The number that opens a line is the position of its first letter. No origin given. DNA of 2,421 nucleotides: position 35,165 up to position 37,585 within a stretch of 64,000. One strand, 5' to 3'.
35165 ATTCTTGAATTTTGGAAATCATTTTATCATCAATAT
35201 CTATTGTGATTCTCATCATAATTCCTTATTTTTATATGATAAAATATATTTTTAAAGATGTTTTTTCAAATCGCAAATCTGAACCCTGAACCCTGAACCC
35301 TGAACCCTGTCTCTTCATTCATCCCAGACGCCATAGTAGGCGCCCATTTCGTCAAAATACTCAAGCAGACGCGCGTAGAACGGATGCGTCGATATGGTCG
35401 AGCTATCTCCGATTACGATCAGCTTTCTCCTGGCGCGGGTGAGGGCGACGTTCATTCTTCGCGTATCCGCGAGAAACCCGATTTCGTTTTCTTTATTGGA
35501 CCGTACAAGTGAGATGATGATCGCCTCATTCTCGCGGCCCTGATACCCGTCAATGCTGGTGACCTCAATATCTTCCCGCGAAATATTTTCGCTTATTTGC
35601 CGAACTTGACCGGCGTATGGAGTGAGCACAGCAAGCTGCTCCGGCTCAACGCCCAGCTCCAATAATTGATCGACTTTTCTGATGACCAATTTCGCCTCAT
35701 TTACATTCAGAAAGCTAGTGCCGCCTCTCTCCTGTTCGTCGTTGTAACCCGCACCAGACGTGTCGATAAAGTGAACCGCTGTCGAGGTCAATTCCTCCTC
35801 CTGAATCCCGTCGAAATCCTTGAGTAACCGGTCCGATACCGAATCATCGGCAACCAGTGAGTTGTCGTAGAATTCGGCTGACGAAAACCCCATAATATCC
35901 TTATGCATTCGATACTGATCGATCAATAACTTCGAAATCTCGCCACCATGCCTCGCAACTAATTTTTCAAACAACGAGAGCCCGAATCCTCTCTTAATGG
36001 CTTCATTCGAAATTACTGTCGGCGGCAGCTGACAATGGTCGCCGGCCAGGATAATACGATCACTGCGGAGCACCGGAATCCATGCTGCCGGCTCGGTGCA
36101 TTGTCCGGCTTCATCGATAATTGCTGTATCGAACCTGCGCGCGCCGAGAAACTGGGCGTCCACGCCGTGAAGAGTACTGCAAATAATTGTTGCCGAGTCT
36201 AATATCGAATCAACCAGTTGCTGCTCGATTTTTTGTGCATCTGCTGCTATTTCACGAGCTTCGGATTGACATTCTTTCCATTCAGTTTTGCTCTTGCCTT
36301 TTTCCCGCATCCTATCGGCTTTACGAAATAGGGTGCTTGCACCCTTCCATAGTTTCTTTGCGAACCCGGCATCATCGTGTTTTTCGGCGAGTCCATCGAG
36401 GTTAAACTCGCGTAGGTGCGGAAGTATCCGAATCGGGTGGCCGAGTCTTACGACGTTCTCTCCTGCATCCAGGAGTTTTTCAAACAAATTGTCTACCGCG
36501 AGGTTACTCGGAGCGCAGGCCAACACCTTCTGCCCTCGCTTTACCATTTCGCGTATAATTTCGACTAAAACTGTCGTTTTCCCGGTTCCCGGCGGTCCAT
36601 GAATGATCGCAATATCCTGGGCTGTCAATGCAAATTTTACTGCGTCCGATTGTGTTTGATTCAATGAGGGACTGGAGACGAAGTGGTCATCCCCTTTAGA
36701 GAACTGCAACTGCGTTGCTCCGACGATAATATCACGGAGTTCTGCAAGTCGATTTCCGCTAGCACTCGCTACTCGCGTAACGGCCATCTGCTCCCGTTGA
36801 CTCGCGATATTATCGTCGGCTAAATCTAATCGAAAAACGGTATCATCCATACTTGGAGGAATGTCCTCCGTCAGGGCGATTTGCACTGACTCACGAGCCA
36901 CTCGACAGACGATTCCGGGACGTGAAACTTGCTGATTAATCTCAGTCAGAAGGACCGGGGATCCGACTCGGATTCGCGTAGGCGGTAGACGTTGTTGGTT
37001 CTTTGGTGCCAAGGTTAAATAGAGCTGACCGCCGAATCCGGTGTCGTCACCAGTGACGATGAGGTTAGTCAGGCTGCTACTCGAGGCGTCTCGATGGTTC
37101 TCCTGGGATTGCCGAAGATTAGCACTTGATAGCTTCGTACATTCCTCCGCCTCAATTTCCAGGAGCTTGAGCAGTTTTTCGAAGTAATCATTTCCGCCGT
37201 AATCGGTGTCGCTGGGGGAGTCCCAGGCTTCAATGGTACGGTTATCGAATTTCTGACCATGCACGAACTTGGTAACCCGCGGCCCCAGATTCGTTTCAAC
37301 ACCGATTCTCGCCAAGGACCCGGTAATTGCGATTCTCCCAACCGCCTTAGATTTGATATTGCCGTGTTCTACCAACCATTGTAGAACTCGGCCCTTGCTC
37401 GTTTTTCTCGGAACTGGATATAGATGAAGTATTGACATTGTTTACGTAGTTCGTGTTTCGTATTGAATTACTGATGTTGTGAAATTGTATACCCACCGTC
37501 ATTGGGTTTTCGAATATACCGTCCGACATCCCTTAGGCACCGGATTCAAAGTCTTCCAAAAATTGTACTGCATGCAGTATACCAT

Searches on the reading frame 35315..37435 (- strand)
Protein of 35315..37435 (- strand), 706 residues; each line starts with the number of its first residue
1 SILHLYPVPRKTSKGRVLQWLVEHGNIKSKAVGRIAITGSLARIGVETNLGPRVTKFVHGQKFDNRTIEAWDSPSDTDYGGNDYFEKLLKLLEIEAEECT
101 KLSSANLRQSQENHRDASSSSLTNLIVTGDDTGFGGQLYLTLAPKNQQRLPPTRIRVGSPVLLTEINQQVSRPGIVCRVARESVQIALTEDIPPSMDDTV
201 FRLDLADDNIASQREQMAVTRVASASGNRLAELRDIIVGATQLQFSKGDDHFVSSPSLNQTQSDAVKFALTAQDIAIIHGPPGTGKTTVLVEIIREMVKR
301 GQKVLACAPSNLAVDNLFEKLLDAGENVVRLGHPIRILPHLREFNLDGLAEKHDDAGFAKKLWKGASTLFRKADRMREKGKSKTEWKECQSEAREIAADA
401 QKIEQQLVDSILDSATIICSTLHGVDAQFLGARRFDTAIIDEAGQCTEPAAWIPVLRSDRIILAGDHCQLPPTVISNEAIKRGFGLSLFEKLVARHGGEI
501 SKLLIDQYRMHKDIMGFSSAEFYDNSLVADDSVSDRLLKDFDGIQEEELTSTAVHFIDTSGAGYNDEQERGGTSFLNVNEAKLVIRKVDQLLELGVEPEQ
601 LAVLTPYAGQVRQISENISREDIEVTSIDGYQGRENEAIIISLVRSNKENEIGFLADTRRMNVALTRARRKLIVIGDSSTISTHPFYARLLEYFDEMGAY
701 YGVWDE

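Call 36: search_protein_families(library=pfam, proteins=[window:35315-37435:-], max_evalue=0.00001)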
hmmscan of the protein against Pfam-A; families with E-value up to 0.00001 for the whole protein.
window:35315-37435:- (706 aa): 6 families
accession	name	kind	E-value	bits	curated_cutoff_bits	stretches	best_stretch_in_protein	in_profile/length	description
PF13086.12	AAA_11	-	8.9e-64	216.2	27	1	258-477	2-257/257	AAA domain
PF13087.12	AAA_12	-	3.3e-58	196.9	27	1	486-678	3-194/195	AAA domain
PF13604.12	AAA_30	-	7.6e-16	58.8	27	1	258-471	2-129/191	AAA domain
PF13245.12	AAA_19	-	1.9e-11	44.7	25.1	1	262-472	1-131/134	AAA domain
PF01443.25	Viral_helicase1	-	8e-09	36.1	21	0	277-302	2-26/228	Viral superfamily 1 RNA helicase core domain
PF21138.3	SMUBP-2_HCS1_1B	-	8.4e-06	26.1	27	0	87-191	3-112/129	Helicase SMUBP-2/HCS1, 1B domain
